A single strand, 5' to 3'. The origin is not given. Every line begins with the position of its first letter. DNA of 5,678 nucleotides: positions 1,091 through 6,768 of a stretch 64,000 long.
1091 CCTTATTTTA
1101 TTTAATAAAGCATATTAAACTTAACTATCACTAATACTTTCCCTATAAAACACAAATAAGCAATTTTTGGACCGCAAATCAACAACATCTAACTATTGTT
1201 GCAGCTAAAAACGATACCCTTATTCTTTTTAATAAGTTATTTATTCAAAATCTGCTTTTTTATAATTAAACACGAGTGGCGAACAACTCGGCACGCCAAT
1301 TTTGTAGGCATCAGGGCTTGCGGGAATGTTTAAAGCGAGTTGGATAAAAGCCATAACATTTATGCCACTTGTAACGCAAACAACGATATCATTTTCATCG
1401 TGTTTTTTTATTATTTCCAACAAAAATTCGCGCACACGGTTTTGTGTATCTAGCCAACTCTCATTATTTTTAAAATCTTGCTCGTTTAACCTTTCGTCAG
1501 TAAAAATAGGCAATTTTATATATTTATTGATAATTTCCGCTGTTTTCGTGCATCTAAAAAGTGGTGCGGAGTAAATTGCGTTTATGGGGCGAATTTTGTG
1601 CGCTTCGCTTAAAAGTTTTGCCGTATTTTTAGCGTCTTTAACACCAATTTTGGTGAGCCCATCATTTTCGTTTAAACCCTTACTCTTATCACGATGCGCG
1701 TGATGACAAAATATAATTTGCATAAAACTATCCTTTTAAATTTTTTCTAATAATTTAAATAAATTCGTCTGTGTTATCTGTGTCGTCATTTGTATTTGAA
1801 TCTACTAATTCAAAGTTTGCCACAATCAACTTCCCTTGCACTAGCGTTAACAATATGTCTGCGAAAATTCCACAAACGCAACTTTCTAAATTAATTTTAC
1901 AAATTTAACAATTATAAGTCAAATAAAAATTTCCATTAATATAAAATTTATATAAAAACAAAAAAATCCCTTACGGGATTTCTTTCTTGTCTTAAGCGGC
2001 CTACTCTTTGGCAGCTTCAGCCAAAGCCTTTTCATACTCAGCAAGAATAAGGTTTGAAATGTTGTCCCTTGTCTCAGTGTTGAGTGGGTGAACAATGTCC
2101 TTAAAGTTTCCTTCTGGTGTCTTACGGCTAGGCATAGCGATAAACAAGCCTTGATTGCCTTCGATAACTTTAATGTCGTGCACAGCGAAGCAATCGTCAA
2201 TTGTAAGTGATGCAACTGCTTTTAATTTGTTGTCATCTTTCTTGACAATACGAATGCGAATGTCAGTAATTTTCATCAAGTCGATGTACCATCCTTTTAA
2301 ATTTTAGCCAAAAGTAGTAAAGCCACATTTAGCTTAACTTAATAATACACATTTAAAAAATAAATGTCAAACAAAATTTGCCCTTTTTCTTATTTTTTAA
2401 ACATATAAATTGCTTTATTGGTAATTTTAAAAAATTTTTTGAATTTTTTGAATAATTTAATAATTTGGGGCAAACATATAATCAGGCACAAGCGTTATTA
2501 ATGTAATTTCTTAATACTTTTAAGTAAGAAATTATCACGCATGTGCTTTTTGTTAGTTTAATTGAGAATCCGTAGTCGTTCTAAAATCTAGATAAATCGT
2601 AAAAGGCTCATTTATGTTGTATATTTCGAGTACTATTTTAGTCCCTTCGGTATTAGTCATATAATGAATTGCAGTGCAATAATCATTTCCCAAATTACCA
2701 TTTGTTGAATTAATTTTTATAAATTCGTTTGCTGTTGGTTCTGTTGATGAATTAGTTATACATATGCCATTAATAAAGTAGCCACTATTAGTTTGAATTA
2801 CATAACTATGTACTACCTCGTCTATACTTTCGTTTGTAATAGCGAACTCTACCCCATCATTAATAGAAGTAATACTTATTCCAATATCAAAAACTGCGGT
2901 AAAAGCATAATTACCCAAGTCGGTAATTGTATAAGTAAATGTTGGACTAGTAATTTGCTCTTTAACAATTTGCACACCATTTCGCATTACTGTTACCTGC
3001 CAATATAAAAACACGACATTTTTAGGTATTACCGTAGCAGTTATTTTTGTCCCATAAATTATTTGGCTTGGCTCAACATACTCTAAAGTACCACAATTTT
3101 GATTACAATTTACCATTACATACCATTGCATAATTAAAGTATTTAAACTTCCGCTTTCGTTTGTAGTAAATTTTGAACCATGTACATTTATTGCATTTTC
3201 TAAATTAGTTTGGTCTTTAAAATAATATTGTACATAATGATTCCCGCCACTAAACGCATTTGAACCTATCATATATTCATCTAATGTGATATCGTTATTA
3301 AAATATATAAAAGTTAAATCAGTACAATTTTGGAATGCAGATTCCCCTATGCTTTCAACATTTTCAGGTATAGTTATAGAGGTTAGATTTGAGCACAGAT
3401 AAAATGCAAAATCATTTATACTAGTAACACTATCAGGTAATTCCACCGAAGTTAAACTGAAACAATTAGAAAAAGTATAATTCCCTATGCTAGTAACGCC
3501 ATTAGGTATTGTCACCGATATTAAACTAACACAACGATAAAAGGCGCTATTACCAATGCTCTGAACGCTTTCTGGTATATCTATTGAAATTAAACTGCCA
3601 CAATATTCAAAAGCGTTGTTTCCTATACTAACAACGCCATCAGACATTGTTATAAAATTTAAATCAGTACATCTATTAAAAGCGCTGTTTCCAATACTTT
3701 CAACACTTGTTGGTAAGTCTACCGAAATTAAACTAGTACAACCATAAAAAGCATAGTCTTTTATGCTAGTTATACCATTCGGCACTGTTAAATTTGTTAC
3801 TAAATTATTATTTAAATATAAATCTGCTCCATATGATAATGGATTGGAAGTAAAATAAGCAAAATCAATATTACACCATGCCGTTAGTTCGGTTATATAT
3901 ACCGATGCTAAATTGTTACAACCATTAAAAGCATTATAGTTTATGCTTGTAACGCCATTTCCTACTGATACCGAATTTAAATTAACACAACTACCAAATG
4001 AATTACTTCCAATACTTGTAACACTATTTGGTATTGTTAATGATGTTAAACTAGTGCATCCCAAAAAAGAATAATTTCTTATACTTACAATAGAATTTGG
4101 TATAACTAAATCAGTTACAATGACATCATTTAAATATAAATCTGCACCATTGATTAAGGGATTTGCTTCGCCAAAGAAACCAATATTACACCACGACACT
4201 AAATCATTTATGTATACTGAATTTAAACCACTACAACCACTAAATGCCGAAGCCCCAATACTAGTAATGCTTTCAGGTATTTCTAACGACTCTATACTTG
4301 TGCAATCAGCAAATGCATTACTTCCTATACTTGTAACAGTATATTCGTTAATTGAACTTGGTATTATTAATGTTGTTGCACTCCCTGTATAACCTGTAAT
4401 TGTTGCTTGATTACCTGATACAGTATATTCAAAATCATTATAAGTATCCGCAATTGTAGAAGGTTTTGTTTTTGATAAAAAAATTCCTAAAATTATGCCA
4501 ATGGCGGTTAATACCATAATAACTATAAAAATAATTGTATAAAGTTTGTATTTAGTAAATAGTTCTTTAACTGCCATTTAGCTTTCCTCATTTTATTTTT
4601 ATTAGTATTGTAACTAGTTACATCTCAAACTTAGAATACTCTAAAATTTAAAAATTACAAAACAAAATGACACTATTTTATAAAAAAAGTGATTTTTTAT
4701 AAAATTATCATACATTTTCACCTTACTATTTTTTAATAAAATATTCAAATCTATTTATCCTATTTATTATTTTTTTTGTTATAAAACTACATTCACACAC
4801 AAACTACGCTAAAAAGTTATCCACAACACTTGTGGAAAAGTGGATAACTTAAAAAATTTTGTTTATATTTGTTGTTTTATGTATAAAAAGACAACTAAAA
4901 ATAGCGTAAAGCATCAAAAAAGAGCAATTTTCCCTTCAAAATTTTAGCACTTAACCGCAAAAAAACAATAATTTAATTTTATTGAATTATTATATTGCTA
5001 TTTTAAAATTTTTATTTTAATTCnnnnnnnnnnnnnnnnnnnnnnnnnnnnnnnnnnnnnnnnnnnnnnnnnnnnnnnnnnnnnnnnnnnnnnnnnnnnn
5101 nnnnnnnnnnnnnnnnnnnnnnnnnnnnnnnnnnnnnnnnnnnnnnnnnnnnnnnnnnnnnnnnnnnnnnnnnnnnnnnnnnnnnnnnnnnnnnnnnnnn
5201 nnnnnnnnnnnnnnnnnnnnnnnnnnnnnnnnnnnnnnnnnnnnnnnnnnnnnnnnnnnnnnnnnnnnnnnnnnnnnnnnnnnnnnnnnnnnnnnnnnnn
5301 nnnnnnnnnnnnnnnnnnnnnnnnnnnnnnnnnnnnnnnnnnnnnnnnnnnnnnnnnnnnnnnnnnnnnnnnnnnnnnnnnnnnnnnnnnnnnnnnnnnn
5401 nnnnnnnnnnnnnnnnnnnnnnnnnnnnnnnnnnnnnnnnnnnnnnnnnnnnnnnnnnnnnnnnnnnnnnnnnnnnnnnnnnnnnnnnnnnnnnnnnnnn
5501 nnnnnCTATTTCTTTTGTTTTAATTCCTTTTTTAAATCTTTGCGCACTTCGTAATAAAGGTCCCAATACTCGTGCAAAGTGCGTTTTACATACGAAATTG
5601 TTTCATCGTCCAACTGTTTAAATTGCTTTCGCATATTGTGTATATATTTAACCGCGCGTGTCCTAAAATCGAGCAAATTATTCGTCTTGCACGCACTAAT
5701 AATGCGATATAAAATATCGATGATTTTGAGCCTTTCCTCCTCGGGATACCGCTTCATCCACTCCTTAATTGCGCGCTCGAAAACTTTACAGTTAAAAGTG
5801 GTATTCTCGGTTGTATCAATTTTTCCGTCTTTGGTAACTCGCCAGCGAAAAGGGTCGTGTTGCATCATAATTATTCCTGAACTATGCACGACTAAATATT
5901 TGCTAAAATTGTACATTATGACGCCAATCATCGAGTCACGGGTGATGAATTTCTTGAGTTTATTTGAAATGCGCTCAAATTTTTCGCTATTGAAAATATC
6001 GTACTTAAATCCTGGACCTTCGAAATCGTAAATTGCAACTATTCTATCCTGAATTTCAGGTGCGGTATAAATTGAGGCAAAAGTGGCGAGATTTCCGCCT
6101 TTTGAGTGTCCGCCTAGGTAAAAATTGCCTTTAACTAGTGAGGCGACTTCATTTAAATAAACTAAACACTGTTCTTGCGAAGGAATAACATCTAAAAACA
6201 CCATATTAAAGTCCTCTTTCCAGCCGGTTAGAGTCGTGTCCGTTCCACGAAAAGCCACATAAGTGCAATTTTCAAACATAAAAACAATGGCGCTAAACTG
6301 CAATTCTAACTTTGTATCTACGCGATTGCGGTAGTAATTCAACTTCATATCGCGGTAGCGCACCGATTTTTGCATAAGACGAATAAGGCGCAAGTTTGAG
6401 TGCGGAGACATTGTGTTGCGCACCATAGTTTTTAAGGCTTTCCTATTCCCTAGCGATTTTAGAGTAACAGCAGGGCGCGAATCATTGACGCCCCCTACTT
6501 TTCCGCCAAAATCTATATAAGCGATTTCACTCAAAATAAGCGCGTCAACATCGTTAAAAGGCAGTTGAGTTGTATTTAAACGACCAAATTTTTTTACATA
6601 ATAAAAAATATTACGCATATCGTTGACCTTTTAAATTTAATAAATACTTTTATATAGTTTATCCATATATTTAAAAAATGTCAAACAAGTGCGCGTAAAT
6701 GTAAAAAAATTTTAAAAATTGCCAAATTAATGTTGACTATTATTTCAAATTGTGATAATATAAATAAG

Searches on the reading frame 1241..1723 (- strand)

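Call 44: search_protein_families(library=pfam, proteins=[window:1241-1723:-], max_evalue=0.01)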
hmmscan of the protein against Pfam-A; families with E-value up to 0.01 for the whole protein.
window:1241-1723:- (160 aa): 1 family
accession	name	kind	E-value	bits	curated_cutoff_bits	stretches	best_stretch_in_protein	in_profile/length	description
PF00300.27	His_Phos_1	-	7.9e-18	65.3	21.7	2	22-85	24-83/194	Histidine phosphatase superfamily (branch 1)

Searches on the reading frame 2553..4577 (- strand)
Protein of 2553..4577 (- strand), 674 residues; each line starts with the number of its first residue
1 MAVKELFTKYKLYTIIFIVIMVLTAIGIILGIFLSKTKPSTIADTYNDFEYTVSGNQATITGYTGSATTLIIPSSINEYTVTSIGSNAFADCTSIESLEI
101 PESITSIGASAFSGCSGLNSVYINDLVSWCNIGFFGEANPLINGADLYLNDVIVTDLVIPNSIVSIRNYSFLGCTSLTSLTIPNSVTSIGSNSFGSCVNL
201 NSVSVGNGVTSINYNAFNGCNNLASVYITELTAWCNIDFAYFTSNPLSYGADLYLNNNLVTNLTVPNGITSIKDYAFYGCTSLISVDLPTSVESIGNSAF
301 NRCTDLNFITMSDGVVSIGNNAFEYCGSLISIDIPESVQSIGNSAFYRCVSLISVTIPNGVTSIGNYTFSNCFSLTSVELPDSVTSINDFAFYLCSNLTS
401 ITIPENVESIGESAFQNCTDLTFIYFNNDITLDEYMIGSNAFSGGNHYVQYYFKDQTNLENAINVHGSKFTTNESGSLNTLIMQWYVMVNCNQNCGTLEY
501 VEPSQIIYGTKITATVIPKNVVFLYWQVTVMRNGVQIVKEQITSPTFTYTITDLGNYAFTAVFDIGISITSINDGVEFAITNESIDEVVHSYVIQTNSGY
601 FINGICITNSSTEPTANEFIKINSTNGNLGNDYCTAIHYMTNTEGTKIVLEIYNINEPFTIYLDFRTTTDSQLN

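Call 16: search_protein_families(library=pfam, proteins=[window:2553-4577:-])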
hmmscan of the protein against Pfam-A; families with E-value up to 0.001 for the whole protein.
window:2553-4577:- (674 aa): 3 families
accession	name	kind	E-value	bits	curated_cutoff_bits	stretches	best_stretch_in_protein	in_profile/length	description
PF13306.12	LRR_5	-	9.3e-85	281.3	27.7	4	256-360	10-111/127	BspA type Leucine rich repeat region (6 copies)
PF13855.12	LRR_8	-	4.7e-15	55.5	27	0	384-426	13-56/61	Leucine rich repeat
PF12799.13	LRR_4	-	1.4e-05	25.6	27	0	175-212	1-39/44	Leucine Rich repeats (2 copies)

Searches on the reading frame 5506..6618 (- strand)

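Call 29: search_protein_families(library=pfam, proteins=[window:5506-6618:-], max_evalue=0.01)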
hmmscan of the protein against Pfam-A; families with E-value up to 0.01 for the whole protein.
window:5506-6618:- (370 aa): 2 families
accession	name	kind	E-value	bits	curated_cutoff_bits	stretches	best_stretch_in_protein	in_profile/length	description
PF11187.14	Mbeg1-like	-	1.1e-70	238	21.1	1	82-304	1-223/224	Mbeg1-like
PF01764.32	Lipase_3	-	0.003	17.9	22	0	164-187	63-86/140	Lipase (class 3)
